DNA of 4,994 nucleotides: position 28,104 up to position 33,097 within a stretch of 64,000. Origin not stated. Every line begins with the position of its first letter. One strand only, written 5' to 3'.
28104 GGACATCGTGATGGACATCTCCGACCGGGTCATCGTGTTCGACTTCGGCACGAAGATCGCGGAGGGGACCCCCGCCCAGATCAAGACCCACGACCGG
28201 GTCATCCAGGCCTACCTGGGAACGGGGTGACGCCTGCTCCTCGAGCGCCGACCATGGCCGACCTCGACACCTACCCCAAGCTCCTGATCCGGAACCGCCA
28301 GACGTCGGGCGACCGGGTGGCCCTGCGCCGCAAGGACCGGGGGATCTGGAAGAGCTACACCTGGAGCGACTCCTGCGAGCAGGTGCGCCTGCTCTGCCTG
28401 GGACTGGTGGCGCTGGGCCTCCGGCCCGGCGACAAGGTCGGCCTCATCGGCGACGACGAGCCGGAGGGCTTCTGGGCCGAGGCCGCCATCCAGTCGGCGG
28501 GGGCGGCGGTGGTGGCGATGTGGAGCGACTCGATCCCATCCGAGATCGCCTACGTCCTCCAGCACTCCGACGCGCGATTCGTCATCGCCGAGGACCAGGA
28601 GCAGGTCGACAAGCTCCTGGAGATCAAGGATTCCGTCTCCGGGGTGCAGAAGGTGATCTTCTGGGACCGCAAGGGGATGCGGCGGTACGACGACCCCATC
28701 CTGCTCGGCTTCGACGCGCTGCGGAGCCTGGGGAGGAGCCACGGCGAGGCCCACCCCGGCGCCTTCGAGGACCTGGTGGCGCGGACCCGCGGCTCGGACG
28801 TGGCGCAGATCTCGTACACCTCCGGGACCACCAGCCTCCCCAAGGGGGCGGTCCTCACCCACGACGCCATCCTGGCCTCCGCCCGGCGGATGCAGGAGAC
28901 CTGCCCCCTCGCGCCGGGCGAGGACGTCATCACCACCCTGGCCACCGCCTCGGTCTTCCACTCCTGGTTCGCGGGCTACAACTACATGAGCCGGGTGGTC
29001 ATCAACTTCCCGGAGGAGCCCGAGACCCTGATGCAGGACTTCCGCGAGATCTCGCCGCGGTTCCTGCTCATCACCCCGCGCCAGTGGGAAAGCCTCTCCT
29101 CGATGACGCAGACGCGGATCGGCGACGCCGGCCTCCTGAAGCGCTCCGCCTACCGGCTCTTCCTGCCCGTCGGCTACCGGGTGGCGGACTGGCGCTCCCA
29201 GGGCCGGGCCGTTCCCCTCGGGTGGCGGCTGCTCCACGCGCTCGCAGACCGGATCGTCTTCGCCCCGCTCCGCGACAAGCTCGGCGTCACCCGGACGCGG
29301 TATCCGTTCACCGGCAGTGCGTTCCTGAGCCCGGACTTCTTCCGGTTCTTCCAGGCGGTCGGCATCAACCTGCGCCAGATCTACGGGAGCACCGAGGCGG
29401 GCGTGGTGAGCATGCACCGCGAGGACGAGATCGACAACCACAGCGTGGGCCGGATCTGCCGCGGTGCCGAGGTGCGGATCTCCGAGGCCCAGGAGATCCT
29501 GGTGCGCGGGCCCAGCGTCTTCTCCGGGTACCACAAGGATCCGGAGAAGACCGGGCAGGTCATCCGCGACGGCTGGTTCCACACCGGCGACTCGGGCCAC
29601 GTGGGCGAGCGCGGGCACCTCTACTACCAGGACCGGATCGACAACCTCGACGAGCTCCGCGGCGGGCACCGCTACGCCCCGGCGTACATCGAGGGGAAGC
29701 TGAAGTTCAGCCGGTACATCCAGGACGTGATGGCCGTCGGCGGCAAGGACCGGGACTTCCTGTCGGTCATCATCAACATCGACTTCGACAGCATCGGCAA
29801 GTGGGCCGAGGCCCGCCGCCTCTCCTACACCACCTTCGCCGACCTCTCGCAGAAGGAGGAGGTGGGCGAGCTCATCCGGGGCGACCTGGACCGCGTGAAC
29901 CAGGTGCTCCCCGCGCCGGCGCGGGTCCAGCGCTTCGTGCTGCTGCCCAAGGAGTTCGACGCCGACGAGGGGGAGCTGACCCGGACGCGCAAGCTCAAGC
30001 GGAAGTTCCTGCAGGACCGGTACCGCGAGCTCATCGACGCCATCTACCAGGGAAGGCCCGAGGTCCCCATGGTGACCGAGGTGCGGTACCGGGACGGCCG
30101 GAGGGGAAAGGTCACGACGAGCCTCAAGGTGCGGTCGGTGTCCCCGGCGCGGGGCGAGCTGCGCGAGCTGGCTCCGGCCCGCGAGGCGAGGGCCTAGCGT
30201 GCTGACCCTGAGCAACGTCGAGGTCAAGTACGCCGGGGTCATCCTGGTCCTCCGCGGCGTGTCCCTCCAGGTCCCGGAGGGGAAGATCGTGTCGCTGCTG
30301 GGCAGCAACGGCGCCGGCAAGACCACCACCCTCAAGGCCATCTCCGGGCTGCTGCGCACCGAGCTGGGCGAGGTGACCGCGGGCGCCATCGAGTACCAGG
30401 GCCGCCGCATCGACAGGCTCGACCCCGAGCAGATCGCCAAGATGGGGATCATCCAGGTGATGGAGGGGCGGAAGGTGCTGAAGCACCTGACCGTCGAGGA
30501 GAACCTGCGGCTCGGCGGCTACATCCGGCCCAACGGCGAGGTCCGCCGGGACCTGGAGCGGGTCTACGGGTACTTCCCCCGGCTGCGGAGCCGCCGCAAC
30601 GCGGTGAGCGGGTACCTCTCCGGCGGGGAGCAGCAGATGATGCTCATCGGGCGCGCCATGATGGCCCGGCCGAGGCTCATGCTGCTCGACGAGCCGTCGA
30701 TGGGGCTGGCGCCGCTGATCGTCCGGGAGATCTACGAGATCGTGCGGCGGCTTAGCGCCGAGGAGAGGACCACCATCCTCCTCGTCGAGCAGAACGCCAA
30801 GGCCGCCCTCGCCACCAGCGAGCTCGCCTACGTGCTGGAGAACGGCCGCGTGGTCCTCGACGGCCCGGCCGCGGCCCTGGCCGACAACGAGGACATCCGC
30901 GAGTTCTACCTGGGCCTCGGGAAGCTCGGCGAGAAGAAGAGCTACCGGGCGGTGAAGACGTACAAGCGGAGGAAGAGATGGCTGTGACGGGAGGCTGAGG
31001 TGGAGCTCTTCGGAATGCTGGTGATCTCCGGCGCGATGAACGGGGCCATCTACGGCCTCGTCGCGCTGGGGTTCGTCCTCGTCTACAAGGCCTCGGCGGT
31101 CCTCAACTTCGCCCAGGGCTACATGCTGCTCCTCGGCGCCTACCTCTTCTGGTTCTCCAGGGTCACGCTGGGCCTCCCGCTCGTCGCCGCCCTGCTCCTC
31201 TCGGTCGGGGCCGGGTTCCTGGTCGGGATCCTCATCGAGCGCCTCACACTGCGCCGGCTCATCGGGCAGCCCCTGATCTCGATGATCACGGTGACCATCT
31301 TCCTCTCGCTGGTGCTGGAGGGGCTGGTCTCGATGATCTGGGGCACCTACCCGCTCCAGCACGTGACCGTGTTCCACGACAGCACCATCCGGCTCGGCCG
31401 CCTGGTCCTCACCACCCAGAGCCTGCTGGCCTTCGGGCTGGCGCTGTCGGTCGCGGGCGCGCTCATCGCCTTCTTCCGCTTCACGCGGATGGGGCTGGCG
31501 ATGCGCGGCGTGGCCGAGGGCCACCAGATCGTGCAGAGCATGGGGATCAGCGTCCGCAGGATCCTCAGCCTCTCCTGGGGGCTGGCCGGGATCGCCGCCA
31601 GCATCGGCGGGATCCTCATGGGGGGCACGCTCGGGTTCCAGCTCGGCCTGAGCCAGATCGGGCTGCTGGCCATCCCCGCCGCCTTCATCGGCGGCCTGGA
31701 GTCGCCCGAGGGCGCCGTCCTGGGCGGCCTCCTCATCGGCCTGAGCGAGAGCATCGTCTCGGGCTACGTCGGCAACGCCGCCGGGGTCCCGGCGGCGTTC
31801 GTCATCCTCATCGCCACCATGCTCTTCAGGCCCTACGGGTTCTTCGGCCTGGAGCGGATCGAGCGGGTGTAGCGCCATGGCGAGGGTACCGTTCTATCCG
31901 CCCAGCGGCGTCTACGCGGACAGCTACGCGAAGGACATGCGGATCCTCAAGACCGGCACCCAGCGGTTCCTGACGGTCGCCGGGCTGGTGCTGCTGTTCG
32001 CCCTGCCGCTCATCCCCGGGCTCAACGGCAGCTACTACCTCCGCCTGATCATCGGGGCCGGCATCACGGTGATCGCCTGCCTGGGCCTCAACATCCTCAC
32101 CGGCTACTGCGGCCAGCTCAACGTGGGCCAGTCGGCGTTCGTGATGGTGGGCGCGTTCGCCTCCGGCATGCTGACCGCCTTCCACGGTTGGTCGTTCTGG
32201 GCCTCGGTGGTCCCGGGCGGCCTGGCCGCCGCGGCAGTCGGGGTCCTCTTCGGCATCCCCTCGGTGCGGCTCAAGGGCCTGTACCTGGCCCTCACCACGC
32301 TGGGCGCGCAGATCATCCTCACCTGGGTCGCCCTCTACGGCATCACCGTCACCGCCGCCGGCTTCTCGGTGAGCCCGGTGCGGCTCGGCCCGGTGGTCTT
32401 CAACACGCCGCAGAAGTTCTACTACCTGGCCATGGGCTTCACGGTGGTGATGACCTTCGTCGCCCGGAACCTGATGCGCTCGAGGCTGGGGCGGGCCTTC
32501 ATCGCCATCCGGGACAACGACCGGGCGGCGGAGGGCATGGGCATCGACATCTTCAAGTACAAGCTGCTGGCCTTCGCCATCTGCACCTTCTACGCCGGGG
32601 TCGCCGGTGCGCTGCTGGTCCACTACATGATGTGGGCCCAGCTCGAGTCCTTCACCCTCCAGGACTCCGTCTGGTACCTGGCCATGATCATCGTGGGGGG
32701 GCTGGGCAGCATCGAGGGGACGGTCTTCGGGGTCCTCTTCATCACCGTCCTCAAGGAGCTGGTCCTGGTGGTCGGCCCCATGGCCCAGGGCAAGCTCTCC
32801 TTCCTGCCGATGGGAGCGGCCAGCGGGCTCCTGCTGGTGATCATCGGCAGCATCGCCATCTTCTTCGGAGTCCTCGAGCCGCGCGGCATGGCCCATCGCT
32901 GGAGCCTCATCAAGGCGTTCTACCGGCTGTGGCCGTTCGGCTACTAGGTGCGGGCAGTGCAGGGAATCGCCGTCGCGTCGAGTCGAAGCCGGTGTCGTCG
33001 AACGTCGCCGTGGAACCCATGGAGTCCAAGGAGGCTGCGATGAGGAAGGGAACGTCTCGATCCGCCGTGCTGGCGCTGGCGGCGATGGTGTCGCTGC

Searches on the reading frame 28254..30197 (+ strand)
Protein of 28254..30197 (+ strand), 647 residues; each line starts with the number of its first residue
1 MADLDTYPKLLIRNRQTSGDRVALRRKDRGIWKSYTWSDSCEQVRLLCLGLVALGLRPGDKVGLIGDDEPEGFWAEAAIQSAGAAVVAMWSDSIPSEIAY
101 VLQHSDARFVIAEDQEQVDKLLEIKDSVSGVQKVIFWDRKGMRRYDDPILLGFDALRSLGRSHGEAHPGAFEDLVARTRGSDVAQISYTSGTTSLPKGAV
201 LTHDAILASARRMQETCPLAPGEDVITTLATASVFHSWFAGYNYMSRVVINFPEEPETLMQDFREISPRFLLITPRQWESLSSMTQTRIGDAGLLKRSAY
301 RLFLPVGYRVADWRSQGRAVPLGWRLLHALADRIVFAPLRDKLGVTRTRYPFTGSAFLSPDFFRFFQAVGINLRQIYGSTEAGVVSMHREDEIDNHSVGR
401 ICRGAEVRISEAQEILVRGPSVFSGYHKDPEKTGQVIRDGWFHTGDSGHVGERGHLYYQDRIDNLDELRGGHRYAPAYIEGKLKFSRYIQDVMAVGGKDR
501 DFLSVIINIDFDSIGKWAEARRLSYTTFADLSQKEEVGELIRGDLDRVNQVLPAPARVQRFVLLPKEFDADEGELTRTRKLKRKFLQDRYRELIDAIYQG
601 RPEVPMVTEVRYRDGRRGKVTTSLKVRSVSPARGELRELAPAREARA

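Call 7: search_protein_families(library=pfam, proteins=[window:28254-30197:+], max_evalue=0.01)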
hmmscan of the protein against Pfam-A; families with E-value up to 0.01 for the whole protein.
window:28254-30197:+ (647 aa): 2 families
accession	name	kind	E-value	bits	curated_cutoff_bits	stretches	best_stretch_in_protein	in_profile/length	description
PF00501.34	AMP-binding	-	1.1e-50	173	29.9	1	16-427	6-384/384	AMP-binding enzyme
PF23562.2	AMP-binding_C_3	-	1.4e-06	29.1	20.8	1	470-600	8-122/124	AMP-binding enzyme C-terminal domain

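Call 8: search_protein_families(library=ncbifam, proteins=[window:28254-30197:+], max_evalue=0.01)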
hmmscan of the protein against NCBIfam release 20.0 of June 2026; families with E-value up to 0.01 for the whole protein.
window:28254-30197:+ (647 aa): 99 families (the best 25 are shown)
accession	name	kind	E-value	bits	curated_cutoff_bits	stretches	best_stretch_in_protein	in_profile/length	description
NF038343.1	ligase_FadD11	exception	7.2e-77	259.1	950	1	13-600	9-583/585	fatty acid--CoA ligase FadD11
NF004837.0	PRK06187.1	subfamily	2.3e-46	158.2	476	2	8-286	11-279/531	long-chain-fatty-acid--CoA ligase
NF005801.1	PRK07656.1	equivalog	8.7e-39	133.5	657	2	337-499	270-439/500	FadD3 family acyl-CoA ligase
NF006182.0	PRK08316.1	subfamily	1.3e-32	113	663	2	8-228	14-218/523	fatty acyl-CoA synthetase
NF002966.0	PRK03640.1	equivalog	2e-31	109.1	556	3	369-503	277-422/483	o-succinylbenzoate--CoA ligase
NF004114.0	PRK05605.1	equivalog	6.7e-30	103.9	766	3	409-500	416-506/575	long-chain-fatty-acid--CoA ligase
NF009233.0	PRK12583.1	subfamily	1.3e-29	103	832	2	22-218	35-238/558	fatty acid CoA ligase family protein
NF005702.0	PRK07514.1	subfamily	6.7e-29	100.6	558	2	345-507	269-444/506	malonyl-CoA synthase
NF004808.0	PRK06155.1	equivalog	1.1e-28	99.8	722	2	363-465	310-425/542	ATP-dependent acyl-CoA ligase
NF005676.0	PRK07470.1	equivalog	1.3e-27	96.6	774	2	404-502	371-468/544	acyl-CoA synthetase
TIGR01923.1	menE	equivalog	3.1e-27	95.5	330.15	2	354-502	232-387/442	o-succinylbenzoate--CoA ligase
NF005947.1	PRK08008.1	equivalog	4.5e-26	91.5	651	2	365-499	308-457/518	crotonobetaine/carnitine-CoA ligase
NF004758.0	PRK06087.1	equivalog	4.4e-25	88.1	736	2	33-220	49-227/548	medium-chain fatty-acid--CoA ligase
NF041592.1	carboxyl_red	equivalog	6.8e-25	86.9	1300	2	332-600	357-621/1160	carboxylic acid reductase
NF009232.0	PRK12582.1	subfamily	1.3e-24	86.4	777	2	371-604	378-619/624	acyl-CoA synthetase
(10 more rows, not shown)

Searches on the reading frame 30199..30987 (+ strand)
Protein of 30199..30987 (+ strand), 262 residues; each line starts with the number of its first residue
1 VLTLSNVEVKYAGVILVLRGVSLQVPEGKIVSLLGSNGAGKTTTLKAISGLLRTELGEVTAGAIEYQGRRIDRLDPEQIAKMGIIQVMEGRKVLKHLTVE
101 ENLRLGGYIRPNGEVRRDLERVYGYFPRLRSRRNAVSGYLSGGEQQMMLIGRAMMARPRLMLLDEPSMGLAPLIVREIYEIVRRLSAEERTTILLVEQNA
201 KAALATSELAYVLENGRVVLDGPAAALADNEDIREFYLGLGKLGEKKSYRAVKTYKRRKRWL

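Call 7: search_protein_families(library=pfam, proteins=[window:30199-30987:+], max_evalue=0.01)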
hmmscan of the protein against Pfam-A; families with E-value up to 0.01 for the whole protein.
window:30199-30987:+ (262 aa): 6 families
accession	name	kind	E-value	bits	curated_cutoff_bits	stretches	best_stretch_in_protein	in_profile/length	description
PF00005.33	ABC_tran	-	1.2e-26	94.4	25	1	18-167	1-136/137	ABC transporter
PF13304.12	AAA_21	-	1.3e-10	42.3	27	2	143-195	241-295/304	AAA domain, putative AbiEii toxin, Type IV TA system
PF25199.1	nSTAND_NTPase5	-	0.0022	18.3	34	0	27-49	40-62/145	Novel STAND NTPase 5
PF13476.12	AAA_23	-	0.0055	17.8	27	1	27-54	18-45/201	AAA domain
PF13555.12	AAA_29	-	0.0093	16.1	27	0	24-52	18-46/61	P-loop containing region of AAA domain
PF13604.12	AAA_30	-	0.0098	16.1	27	0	30-63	20-53/191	AAA domain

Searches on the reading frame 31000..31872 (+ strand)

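Call 7: search_protein_families(library=pfam, proteins=[window:31000-31872:+], max_evalue=0.01)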
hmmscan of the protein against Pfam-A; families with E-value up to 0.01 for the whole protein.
window:31000-31872:+ (290 aa): 1 family
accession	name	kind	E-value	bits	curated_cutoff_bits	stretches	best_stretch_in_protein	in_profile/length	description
PF02653.21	BPD_transp_2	-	9.7e-27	94.2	26.8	1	9-275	3-265/269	Branched-chain amino acid transport system / permease component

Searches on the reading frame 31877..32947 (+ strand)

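Call 6: search_protein_families(library=pfam, proteins=[window:31877-32947:+], max_evalue=0.01)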
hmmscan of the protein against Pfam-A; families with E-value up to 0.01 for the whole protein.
window:31877-32947:+ (356 aa): 1 family
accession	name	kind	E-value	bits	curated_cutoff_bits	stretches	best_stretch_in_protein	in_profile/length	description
PF02653.21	BPD_transp_2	-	4.2e-42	144.6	26.8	1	55-302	3-252/269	Branched-chain amino acid transport system / permease component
